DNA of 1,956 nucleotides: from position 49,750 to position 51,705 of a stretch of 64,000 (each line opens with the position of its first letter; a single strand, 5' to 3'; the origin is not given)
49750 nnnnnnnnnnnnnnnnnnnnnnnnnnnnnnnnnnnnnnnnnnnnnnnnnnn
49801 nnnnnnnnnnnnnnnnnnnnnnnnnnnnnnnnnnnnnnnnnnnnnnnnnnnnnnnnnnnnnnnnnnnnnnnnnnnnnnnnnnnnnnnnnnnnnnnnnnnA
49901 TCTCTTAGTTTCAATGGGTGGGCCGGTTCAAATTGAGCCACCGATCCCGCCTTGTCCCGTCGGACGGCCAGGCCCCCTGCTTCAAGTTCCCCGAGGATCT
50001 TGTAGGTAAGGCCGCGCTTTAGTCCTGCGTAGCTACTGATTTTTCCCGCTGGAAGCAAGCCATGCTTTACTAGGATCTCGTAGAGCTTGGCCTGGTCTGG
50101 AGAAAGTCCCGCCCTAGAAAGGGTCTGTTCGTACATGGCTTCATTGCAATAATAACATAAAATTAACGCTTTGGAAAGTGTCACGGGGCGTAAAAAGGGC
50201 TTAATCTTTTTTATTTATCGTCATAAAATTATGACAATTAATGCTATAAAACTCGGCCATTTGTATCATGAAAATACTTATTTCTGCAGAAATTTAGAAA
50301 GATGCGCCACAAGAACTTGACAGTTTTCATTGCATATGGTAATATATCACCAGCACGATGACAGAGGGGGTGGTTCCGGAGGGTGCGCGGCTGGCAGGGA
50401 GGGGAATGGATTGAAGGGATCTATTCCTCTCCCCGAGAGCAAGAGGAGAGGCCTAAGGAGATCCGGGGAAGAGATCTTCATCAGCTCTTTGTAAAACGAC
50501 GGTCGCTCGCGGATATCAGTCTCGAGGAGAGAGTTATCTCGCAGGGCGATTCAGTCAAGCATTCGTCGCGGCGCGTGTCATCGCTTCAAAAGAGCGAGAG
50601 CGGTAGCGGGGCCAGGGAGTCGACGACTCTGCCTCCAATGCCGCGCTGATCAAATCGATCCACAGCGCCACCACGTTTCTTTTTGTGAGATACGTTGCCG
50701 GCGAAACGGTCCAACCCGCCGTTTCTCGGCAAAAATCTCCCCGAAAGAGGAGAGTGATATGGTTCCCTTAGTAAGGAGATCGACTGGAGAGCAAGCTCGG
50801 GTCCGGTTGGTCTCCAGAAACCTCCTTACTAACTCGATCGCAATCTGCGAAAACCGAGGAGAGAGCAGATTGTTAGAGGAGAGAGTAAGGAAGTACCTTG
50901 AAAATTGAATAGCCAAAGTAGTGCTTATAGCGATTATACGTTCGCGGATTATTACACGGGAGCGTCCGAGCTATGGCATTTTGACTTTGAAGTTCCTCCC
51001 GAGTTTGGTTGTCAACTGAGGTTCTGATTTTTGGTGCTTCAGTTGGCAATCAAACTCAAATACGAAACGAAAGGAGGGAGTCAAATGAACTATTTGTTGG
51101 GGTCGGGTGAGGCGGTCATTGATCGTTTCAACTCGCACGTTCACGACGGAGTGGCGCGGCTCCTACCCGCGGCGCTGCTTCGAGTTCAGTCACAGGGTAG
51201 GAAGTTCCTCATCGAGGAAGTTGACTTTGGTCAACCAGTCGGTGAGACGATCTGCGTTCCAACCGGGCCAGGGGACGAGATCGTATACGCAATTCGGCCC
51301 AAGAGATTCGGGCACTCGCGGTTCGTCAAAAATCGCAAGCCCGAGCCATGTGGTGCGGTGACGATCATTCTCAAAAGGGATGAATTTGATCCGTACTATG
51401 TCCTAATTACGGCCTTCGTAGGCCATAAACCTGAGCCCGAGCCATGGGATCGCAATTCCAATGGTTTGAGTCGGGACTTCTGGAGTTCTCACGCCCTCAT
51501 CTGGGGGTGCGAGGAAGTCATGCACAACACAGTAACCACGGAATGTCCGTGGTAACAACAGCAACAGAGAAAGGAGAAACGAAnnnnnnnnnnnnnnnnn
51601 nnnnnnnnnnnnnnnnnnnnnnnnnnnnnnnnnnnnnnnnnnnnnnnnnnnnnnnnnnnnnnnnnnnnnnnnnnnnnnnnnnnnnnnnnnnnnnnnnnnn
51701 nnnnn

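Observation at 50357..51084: Structured ~0.7 kb leader with five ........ repeats and a 49-aa sORF downstream of a strong promoter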

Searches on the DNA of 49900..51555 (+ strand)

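Call 4: search_rna_families(source=window, start=49900, end=51400, threshold=evalue, max_evalue=10, show_alignments=3)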
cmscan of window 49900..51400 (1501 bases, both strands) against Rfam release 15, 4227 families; matches with E-value up to 10: 8.
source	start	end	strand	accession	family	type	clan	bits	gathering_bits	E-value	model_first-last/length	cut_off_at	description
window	50395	50436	-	RF04075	mir-1545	Gene; miRNA;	-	22.5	78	0.043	6-51/58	no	mir-1545 microRNA precursor family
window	50574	50649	-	RF04311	dauA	Cis-reg;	-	19.7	45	3.4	1-88/88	no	dauA ncRNA motif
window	51002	51056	+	RF04099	MIR837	Gene; miRNA;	-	17.5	117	3.1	1-122/122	no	MIR837 microRNA precursor family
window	51000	51058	+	RF04134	MIR7504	Gene; miRNA;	-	17.3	83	9.8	1-124/124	no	MIR7504 microRNA precursor family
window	50383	50610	+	RF02247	Six3os1_2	Gene; lncRNA;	-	16.4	80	3.1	1-217/217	no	Six3os1 conserved region 2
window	50186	50209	-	RF01101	TLS-PK6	Cis-reg;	-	16.1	44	4.7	1-40/40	no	Pseudoknot of tRNA-like structure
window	50767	50933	+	RF02161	PART1_3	Gene; lncRNA;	-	12.7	40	7.4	1-131/131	no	Prostate androgen-regulated transcript 1 conserved region 3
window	51169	51216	-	RF01127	sR42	Gene; snRNA; snoRNA; CD-box;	-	11.7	38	8.7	1-63/63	no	Small nucleolar RNA sR42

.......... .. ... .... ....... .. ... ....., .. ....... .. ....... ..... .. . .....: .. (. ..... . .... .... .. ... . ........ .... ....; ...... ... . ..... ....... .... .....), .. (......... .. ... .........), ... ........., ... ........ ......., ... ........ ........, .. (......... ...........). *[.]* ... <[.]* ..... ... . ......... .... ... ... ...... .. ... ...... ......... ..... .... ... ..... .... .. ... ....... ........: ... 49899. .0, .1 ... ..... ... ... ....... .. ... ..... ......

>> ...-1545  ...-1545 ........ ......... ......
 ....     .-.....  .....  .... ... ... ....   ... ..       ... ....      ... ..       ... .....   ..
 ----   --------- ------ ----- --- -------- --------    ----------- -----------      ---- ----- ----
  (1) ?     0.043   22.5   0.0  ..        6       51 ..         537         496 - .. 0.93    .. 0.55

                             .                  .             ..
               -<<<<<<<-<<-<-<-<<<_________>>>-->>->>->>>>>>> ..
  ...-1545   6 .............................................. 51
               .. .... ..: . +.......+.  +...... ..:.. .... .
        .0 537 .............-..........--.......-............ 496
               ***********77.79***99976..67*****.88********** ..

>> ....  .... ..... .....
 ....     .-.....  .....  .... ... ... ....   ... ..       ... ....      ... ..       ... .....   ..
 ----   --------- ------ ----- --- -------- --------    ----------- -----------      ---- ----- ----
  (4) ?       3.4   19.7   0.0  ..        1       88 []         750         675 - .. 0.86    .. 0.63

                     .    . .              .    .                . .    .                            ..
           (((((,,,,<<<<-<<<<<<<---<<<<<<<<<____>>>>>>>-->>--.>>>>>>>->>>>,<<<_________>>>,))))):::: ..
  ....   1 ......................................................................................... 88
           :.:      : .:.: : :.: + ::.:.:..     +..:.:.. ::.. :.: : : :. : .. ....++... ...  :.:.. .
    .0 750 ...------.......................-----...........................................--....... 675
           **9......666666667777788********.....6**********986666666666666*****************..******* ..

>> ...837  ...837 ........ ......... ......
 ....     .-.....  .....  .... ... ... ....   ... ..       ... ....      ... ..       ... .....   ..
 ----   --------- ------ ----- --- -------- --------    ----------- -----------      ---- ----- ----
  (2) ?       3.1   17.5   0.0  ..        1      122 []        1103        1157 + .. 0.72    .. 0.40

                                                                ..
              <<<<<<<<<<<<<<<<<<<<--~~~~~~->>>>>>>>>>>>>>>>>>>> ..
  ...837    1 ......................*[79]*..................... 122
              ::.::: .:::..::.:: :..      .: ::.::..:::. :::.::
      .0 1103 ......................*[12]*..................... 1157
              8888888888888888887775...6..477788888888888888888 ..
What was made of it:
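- On Any Rfam 15 family (4227 models): Leader at E <= 10: only noise (call 4).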

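Call 27: build_rna_model(alignment_id=A3, structure=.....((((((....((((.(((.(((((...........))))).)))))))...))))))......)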
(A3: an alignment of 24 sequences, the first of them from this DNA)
Model R1 built from alignment A3 (24 sequences, 68 columns); structure: as given.
model positions 64; base pairs 18; branch points 0; effective number of sequences 8.79; information 0.875 bits per position. Calibrated on 0.2 Mb of random sequence (short: E-values are rough).
structure used (alignment columns):
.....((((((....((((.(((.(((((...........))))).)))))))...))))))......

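Call 29: search_with_rna_model(model_id=R1, sources=[window, L002, L003, L004, L005, L006, L007, L008, L009, L010, L011, L012, L013, L014, L015, L016, L017, L018, L019, L020, L021, L022, L023, L024, L025, L026, L027, L028, L029, L030, L031, L032, L033, L034, L035, L036, L037, L038, L039, L040, L041, L042, L043, L044, L045, L046, L047, L048, L049, L050, L051, L052, L053, L054, L055, L056, L057, L058, L059, L060, L061, L062, L063, L064, L065, L066, L067, L068, L069, L070, L071, L072, L073, L074, L075, L076, L077, L078, L079, L080, L081], max_evalue=1, make_alignment=true)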
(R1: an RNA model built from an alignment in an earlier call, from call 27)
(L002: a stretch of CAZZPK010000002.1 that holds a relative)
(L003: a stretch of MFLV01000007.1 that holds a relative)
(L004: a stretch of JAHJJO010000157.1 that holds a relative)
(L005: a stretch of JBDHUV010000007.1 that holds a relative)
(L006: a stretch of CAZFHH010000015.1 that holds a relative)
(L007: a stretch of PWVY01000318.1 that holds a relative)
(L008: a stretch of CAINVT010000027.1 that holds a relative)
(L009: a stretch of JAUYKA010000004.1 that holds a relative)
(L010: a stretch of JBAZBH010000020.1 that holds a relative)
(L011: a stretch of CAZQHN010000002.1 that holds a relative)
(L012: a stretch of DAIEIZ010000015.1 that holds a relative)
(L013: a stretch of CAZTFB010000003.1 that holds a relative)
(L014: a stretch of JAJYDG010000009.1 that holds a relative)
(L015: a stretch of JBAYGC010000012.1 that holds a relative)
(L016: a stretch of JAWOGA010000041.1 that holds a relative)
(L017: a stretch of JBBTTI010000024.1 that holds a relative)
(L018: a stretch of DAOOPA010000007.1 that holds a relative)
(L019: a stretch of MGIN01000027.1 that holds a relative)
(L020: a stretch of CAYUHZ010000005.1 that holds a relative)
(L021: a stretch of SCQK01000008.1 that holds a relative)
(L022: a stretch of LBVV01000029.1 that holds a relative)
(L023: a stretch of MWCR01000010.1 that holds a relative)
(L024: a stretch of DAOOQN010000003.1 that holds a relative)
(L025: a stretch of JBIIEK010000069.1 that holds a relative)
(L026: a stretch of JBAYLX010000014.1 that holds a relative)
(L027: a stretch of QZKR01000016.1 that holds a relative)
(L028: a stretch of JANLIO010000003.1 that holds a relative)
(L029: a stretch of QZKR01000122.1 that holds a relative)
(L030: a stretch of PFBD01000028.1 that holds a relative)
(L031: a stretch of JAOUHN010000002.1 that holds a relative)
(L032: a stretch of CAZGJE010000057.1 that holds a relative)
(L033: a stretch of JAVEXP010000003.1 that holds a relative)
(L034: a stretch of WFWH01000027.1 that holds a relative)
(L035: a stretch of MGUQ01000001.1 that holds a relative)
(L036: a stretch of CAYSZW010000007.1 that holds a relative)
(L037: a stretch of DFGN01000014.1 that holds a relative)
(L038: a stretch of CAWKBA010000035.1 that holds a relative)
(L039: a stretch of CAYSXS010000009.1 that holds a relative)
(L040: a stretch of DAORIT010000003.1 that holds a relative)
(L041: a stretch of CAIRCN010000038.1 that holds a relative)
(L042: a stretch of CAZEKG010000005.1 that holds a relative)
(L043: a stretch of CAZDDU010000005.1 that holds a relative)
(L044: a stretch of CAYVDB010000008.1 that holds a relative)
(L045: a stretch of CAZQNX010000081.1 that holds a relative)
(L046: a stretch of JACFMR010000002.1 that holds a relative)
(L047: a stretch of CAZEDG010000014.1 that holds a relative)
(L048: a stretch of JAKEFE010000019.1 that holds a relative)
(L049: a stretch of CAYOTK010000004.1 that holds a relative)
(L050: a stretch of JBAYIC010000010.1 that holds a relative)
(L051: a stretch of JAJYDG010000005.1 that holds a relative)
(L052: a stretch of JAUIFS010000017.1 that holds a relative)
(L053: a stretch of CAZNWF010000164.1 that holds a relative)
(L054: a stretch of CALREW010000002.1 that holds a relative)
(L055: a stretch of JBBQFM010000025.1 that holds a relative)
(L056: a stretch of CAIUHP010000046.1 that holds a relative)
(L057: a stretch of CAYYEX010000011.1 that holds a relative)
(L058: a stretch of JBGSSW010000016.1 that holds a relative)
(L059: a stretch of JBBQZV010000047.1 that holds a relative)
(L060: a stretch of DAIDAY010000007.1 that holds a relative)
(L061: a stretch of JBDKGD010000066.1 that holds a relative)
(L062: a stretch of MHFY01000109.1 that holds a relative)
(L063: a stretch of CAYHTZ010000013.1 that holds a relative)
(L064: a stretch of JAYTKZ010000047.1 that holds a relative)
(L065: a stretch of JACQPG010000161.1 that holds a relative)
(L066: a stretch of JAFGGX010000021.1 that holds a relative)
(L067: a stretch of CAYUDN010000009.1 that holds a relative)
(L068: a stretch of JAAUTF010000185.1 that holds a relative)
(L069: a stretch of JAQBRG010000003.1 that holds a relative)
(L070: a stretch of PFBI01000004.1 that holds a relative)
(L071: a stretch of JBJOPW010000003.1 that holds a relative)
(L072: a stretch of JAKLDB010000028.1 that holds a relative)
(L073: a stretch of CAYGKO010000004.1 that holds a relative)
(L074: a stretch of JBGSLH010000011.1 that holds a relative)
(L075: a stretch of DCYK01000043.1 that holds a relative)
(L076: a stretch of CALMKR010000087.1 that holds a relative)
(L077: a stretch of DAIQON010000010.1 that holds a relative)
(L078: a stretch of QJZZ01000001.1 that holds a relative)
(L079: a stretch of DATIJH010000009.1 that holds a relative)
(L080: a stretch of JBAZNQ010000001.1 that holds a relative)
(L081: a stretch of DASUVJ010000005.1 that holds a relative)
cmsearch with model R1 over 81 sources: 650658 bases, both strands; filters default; matches with E-value up to 1: 20.
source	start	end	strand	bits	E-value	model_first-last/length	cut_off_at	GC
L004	2867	2929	+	74.3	2.5e-16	1-64/64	no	0.51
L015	3855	3918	+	73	5.4e-16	1-64/64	no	0.42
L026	3680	3742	+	71.4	1.5e-15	1-64/64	no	0.51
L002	3650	3709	+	69.6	4.4e-15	1-64/64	no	0.43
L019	3653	3716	+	69.2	5.8e-15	1-64/64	no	0.56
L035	597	661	+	68.8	7.5e-15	1-64/64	no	0.49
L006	3025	3088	+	65.7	4.9e-14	1-64/64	no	0.52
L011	3475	3536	+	64.8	8.6e-14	1-64/64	no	0.35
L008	2923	2987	+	64.7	9e-14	1-64/64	no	0.4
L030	2313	2376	+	62.5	3.5e-13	1-64/64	no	0.53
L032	158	221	+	61.5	6.3e-13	1-64/64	no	0.44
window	50770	50832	+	60.3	1.3e-12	1-64/64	no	0.52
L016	3466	3530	+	56.6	1.3e-11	1-64/64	no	0.51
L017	3568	3629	+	55.9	2e-11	1-64/64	no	0.58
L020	2463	2528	+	52.2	1.9e-10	1-64/64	no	0.35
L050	1287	1348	+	44.4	2.2e-08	1-64/64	no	0.44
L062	492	554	+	28.4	0.0004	1-64/64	no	0.56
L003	3695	3746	+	25.6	0.0022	1-64/64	no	0.42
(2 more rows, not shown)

Alignment A4: 20 matches aligned to the model, 84 columns, each read 5' to 3' on its own strand. Consensus structure (alignment columns), stored with it:
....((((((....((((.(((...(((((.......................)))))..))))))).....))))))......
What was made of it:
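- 50681..50747 (+): Hairpin A, variant copy, belonging to the TrmB-proximal half of the mosaic. Covariance model R1 hit, 24.4 bits, E = 0.005 (call 29).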

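Call 30: search_with_rna_model(model_id=R1, sources=[L082, L083, L084, L085, L086, L087, L088, L089, L090, L091, L092, L093, L094, L095, L096, L097, L098, L099, L100, L101, L102, L103, L104, L105, L106, L107, L108, L109, L110, L111, L112, L113, L114, L115, L116, L117, L118, L119, L120, L121, L122, L123, L124, L125, L126, L127, L128, L129, L130, L131, L132, L133, L134, L135, L136, L137, L138, L139, L140, L141, L142, L143, L144, L145, L146, L147, L148, L149, L150, L151, L152, L153, L154, L155, L156, L157, L158, L159, L160, L161], max_evalue=1, make_alignment=true)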
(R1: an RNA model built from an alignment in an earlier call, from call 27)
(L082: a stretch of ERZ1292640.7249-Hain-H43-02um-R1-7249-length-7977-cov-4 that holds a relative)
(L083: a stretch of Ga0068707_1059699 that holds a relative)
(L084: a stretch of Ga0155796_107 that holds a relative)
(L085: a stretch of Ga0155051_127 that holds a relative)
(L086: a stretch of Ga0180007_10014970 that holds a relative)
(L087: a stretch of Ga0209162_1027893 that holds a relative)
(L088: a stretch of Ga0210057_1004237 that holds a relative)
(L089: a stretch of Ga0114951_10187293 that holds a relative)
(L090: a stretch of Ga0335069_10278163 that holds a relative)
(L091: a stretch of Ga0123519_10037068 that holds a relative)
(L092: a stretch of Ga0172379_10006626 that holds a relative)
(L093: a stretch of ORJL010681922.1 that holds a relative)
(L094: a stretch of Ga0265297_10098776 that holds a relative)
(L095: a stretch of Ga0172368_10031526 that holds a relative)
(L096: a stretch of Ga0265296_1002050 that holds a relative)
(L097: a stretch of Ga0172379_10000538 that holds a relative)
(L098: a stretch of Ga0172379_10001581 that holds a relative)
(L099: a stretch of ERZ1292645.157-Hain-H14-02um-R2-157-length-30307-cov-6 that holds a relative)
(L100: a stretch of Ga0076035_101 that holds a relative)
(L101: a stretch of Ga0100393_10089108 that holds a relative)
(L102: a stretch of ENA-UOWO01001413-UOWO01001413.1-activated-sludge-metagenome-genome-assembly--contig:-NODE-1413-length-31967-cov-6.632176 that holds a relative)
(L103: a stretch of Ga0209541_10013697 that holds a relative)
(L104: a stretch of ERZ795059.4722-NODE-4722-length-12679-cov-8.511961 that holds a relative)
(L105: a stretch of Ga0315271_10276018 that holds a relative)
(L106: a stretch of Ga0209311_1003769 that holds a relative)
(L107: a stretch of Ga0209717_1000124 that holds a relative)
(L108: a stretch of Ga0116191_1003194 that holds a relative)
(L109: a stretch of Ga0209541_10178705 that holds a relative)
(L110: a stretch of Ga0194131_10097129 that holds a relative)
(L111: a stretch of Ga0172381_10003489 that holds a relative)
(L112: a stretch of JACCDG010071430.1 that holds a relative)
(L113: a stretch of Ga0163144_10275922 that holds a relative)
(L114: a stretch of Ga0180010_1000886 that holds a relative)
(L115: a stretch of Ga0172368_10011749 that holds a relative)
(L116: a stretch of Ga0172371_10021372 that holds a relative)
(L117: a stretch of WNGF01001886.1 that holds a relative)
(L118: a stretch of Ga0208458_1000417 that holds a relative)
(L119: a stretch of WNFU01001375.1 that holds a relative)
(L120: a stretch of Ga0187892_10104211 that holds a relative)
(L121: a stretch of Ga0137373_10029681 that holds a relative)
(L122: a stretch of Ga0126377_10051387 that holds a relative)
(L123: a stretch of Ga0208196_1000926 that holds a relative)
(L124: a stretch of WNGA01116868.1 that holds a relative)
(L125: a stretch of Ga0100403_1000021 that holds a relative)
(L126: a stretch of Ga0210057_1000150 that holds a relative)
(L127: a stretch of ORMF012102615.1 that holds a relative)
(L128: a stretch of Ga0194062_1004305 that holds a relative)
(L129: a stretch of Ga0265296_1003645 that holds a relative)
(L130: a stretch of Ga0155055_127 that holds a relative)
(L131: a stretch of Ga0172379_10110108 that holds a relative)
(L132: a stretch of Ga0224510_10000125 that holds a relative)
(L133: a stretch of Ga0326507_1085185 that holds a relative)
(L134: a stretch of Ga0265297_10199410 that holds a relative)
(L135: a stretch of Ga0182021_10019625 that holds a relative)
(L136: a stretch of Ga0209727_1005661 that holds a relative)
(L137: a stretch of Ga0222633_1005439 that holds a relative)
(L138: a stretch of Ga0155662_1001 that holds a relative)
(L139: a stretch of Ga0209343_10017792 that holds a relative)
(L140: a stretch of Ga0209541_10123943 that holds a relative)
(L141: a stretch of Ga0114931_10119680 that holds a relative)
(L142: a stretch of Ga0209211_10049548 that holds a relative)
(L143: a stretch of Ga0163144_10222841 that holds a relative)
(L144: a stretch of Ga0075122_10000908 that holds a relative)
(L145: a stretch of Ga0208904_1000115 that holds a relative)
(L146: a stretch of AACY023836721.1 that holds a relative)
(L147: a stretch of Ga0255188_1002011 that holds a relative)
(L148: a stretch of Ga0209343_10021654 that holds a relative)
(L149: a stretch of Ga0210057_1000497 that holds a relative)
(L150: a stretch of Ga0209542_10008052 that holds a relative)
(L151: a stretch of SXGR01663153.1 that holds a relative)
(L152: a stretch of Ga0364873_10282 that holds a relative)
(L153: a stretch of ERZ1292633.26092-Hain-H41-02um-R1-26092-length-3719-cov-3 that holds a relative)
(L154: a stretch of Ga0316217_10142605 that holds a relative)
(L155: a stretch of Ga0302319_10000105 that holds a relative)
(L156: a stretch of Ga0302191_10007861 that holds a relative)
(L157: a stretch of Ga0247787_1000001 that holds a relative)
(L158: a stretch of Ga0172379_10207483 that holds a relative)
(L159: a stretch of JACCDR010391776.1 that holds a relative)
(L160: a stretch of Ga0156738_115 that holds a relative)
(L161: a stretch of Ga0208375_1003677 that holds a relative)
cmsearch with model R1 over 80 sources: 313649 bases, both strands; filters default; matches with E-value up to 1: 28.
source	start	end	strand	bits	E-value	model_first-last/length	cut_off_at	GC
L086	1508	1570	+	74.3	1.2e-16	1-64/64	no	0.51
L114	1508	1570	+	74.3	1.2e-16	1-64/64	no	0.51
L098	2355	2418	+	73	2.6e-16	1-64/64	no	0.42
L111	2180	2242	+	71.4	7.2e-16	1-64/64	no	0.51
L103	2083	2146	+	71.1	8.6e-16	1-64/64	no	0.34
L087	835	897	+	70.8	1e-15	1-64/64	no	0.46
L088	245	304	+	70.3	1.4e-15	1-64/64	no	0.43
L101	1067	1130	+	70.1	1.6e-15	1-64/64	no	0.55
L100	2153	2216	+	69.2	2.8e-15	1-64/64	no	0.56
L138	597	661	+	68.8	3.6e-15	1-64/64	no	0.49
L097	706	768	+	67.8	6.3e-15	1-64/64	no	0.46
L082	1640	1703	+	66.3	1.7e-14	1-64/64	no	0.34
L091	754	815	+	64.2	5.8e-14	1-64/64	no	0.55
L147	691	756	+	62.6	1.5e-13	1-64/64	no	0.58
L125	813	876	+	62.5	1.7e-13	1-64/64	no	0.53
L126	813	876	+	62.5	1.7e-13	1-64/64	no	0.53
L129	987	1050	+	61.4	3.3e-13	1-64/64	no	0.48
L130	211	274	+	60.3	6.5e-13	1-64/64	no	0.5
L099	2068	2129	+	55.9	9.4e-12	1-64/64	no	0.58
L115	2303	2367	+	50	3.5e-10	1-64/64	no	0.51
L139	1957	2017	+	49.7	4.1e-10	1-64/64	no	0.52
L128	36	99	+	48.7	7.8e-10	1-64/64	no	0.44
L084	2195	2246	+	25.6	0.0011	1-64/64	no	0.42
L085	2195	2246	+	25.6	0.0011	1-64/64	no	0.42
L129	1447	1500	+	25.4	0.0012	1-64/64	no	0.41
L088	243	302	-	21.6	0.012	1-64/64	no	0.43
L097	704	766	-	19.7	0.039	1-64/64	no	0.48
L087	833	895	-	19.6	0.042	1-64/64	no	0.46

Alignment A5: 28 matches aligned to the model, 79 columns, each read 5' to 3' on its own strand. Consensus structure (alignment columns), stored with it:
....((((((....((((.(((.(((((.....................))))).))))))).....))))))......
